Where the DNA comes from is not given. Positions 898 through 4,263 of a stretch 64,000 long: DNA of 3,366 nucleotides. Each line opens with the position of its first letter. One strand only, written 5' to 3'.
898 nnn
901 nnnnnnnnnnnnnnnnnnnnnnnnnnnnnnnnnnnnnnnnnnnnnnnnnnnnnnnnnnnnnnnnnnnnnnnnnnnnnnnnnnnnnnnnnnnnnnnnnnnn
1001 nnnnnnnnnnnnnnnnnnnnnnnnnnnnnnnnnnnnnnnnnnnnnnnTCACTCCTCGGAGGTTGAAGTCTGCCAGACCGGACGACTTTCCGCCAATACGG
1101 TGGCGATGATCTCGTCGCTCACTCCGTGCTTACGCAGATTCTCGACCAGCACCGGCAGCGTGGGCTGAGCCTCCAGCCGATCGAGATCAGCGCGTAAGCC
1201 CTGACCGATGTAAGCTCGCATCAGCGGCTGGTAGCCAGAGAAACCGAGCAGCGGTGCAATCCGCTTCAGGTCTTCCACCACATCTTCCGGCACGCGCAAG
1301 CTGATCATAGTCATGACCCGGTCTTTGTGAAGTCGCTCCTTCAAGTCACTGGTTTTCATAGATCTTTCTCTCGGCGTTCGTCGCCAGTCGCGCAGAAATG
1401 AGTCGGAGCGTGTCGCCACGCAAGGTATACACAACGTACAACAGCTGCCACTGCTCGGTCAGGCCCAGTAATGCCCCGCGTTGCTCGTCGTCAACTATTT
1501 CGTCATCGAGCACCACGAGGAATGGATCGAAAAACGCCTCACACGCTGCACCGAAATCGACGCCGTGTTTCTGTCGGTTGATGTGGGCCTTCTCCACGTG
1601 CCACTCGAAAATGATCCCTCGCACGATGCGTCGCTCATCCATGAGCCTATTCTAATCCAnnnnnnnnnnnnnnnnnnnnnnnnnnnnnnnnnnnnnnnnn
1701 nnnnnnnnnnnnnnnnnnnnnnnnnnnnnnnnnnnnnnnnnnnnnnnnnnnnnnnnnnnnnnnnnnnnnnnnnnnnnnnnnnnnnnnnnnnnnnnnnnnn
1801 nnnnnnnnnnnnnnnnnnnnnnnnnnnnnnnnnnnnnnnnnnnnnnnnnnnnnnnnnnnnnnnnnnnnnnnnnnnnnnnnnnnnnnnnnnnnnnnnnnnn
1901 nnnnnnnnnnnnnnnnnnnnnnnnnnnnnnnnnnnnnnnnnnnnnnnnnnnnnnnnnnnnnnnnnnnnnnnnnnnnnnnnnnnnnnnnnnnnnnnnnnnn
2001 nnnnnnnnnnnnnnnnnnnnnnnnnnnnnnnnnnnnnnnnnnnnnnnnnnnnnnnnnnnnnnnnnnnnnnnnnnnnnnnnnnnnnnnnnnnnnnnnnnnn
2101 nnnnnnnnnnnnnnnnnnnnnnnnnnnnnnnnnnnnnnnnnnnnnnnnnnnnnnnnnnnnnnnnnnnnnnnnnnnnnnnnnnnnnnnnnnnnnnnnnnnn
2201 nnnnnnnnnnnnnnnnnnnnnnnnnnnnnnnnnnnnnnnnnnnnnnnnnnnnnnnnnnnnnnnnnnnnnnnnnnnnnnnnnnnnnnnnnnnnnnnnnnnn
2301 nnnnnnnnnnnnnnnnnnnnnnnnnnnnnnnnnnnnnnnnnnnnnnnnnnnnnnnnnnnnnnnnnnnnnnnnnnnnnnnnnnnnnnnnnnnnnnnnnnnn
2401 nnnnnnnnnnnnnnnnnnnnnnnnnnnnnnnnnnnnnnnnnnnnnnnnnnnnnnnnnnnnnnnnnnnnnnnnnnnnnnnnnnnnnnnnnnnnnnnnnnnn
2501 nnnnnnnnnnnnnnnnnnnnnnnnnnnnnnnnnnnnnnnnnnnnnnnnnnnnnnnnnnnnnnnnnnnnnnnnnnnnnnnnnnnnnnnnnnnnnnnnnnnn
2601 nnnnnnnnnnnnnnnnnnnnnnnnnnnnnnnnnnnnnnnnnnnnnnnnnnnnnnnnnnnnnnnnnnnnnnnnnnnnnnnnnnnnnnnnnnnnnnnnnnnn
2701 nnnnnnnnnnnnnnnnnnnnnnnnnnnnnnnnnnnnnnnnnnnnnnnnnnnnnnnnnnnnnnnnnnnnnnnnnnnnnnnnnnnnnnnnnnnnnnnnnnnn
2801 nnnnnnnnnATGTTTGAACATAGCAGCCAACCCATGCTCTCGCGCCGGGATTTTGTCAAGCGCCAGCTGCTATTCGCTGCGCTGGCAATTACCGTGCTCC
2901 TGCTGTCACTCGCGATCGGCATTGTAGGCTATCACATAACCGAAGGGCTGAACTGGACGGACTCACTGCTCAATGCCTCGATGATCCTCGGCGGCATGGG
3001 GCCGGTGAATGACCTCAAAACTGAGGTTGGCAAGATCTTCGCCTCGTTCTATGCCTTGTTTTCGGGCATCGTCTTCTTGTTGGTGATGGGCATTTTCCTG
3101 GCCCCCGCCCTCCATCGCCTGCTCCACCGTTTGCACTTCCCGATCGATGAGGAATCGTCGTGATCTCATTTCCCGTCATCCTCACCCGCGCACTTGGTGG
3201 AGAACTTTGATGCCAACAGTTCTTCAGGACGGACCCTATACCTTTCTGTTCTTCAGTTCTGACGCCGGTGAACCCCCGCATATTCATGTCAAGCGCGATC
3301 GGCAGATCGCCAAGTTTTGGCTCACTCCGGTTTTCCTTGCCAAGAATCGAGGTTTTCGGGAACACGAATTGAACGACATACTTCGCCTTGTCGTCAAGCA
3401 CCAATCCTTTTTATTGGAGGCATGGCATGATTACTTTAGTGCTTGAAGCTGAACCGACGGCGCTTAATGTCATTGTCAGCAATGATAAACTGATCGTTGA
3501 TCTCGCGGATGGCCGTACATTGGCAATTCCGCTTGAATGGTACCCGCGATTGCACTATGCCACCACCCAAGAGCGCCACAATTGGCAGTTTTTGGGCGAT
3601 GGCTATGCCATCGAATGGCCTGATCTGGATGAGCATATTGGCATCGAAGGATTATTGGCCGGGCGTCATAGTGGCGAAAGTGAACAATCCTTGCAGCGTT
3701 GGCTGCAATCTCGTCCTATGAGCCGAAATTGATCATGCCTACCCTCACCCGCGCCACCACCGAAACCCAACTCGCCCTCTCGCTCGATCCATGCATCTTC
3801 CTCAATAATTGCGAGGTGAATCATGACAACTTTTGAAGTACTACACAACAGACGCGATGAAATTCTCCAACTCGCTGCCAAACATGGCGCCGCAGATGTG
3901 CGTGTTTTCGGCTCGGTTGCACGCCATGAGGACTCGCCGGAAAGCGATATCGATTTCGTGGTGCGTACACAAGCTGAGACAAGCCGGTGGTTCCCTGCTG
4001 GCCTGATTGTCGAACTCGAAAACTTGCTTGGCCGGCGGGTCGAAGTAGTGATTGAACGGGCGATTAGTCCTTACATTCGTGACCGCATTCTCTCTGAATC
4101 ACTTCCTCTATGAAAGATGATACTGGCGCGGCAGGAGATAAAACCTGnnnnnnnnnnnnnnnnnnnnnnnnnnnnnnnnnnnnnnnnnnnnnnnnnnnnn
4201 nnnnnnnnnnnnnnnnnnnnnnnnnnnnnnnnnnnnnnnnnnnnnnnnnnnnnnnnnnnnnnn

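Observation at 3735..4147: Same cassette-with-5'-duplication pattern at hisB (orphan MNT) and at purQ (PIN/antitoxin, 18487-19317)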

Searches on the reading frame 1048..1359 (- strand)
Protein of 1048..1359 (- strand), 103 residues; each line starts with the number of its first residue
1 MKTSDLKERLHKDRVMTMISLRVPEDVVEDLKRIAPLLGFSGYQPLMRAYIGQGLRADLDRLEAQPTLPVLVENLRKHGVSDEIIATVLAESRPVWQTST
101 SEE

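Call 12: search_protein_families(library=pfam, proteins=[window:1048-1359:-], max_evalue=0.01)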
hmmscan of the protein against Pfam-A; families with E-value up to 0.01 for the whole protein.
window:1048-1359:- (103 aa): 1 family
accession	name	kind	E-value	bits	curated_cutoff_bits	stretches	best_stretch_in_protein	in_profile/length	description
PF12441.14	CopG_antitoxin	-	0.0092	17.2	28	0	15-51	41-76/79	CopG antitoxin of type II toxin-antitoxin system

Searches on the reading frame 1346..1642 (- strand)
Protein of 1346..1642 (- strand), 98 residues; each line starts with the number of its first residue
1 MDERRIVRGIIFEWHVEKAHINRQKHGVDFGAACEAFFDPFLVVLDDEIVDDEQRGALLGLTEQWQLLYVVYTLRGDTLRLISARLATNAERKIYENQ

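Call 12: search_protein_families(library=pfam, proteins=[window:1346-1642:-], max_evalue=0.01)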
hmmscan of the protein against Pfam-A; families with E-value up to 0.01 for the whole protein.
window:1346-1642:- (98 aa): 1 family
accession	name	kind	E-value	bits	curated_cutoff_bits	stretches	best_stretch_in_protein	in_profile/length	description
PF04365.19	BrnT_toxin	-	3.7e-22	78.8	34.5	1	14-91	1-77/77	Ribonuclease toxin, BrnT, of type II toxin-antitoxin system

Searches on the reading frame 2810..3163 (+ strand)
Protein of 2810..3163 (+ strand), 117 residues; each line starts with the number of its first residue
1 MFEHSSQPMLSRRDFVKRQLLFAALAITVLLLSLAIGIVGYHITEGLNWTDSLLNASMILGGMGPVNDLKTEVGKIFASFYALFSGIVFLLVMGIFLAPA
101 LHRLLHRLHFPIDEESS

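Call 12: search_protein_families(library=pfam, proteins=[window:2810-3163:+], max_evalue=0.01)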
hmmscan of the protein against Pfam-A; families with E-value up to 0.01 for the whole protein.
window:2810-3163:+ (117 aa): 0 families

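Call 67: search_protein_families(library=ncbifam, proteins=[window:2810-3163:+], max_evalue=0.001)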
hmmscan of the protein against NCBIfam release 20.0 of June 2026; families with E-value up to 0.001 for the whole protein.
window:2810-3163:+ (117 aa): 0 families

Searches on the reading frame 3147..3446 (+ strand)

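Call 12: search_protein_families(library=pfam, proteins=[window:3147-3446:+], max_evalue=0.01)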
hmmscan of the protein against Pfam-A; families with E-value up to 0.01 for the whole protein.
window:3147-3446:+ (99 aa): 1 family
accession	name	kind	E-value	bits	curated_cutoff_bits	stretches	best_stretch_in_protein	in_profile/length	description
PF13711.11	DUF4160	-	1.5e-16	60.8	23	1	31-94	2-65/65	Domain of unknown function (DUF4160)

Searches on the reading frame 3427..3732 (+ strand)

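Call 12: search_protein_families(library=pfam, proteins=[window:3427-3732:+], max_evalue=0.01)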
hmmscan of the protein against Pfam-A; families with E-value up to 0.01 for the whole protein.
window:3427-3732:+ (101 aa): 1 family
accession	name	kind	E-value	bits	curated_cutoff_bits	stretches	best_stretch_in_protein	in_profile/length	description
PF10387.14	DUF2442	-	5.4e-21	75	23.9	1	14-81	3-71/72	Protein of unknown function (DUF2442)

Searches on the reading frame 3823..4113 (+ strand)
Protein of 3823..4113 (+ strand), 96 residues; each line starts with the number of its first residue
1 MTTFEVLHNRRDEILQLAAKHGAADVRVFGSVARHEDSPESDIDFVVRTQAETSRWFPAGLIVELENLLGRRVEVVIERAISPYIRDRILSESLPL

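Call 12: search_protein_families(library=pfam, proteins=[window:3823-4113:+], max_evalue=0.01)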
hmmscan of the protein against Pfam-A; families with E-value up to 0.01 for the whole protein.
window:3823-4113:+ (96 aa): 3 families
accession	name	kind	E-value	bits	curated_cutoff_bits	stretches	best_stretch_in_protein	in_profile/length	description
PF01909.29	NTP_transf_2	-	3.2e-11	43.9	21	1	19-92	10-89/93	Nucleotidyltransferase domain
PF18765.7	Polbeta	-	5e-08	33.4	26.9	1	22-93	12-84/93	Polymerase beta, Nucleotidyltransferase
PF22600.2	MTPAP-like_central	-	0.0099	16.4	27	1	20-54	36-70/139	Poly(A) RNA polymerase, mitochondrial-like, central palm domain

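Call 67: search_protein_families(library=ncbifam, proteins=[window:3823-4113:+], max_evalue=0.001)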
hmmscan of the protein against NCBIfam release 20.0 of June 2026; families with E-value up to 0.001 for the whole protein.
window:3823-4113:+ (96 aa): 1 family
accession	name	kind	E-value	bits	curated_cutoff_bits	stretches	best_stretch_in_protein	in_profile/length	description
NF047752.1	MntA_antitoxin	equivalog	3.3e-10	39.8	60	1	26-93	10-77/106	type VII toxin-antitoxin system MntA family adenylyltransferase antitoxin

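Call 68: find_homologous_proteins(query=window:3823-4113:+, max_evalue=1e-15)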
Query window:3823-4113:+ (96 aa): 1499 proteins with E <= 1e-15 among 1838 candidates; the best 120 are listed.
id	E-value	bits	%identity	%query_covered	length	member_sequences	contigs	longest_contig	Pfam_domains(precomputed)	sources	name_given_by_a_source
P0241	1.4e-54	199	100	100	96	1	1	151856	PF18765.8,PF01909.30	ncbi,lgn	-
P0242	1.8e-39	151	72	100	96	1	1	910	PF18765.8,PF01909.30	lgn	-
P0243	7.1e-34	133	67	100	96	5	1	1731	PF18765.8,PF01909.30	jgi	-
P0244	5.8e-33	130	64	100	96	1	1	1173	PF18765.8,PF01909.30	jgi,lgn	jgi:hypothetical protein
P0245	8.1e-33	130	65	100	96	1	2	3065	PF18765.8,PF01909.30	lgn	-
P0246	2.7e-32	128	63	100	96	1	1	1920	PF18765.8,PF01909.30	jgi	jgi:uncharacterized protein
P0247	4.2e-32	127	61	100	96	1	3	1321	PF18765.8,PF01909.30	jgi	jgi:predicted nucleotidyltransferase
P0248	8.3e-32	127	63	100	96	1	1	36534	PF18765.8,PF01909.30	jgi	jgi:predicted nucleotidyltransferase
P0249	1.4e-31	126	57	100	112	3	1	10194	PF18765.8,PF01909.30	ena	-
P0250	1.5e-31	126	63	100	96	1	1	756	PF18765.8,PF01909.30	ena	-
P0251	1.9e-31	125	64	100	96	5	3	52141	PF18765.8,PF01909.30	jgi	-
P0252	2.0e-31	125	64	100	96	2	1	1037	PF18765.8,PF01909.30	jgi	jgi:predicted nucleotidyltransferase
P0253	2.5e-31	125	60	100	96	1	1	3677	PF18765.8,PF01909.30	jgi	jgi:predicted nucleotidyltransferase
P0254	2.9e-31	125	60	100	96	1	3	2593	PF18765.8,PF01909.30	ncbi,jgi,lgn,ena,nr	ncbi:MAG TPA: nucleotidyltransferase family protein [Thermoleophilia bacterium]|nr:nucleotidyltransf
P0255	3.7e-31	124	60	100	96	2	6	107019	PF18765.8,PF01909.30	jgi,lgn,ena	-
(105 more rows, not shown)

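Call 69: find_encoding_contigs(protein=P0241, flank=3000, max_places=5)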
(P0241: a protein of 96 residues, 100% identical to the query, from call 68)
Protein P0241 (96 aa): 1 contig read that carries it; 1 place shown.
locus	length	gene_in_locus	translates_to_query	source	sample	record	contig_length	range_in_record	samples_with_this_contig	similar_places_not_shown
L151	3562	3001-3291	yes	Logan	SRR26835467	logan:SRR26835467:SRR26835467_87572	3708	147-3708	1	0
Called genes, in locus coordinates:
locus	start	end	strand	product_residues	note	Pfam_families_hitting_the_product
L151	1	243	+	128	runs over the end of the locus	?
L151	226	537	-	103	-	-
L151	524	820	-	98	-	PF04365:BrnT_toxin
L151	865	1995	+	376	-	PF00155:Aminotran_1_2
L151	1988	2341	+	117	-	-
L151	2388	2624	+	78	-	PF13711:DUF4160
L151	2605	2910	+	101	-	PF10387:DUF2442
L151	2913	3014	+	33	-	-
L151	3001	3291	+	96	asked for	PF01909:NTP_transf_2, PF18765:Polbeta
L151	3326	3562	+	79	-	?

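Call 70: find_encoding_contigs(protein=P0242, flank=1000, max_places=2)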
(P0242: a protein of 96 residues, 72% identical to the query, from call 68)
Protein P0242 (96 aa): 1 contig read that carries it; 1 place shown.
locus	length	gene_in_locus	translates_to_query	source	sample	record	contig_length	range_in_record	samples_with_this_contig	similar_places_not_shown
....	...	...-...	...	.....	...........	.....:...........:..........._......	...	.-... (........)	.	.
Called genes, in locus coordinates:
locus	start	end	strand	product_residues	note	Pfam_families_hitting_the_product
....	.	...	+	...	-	?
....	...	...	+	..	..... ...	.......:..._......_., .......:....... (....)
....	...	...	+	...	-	?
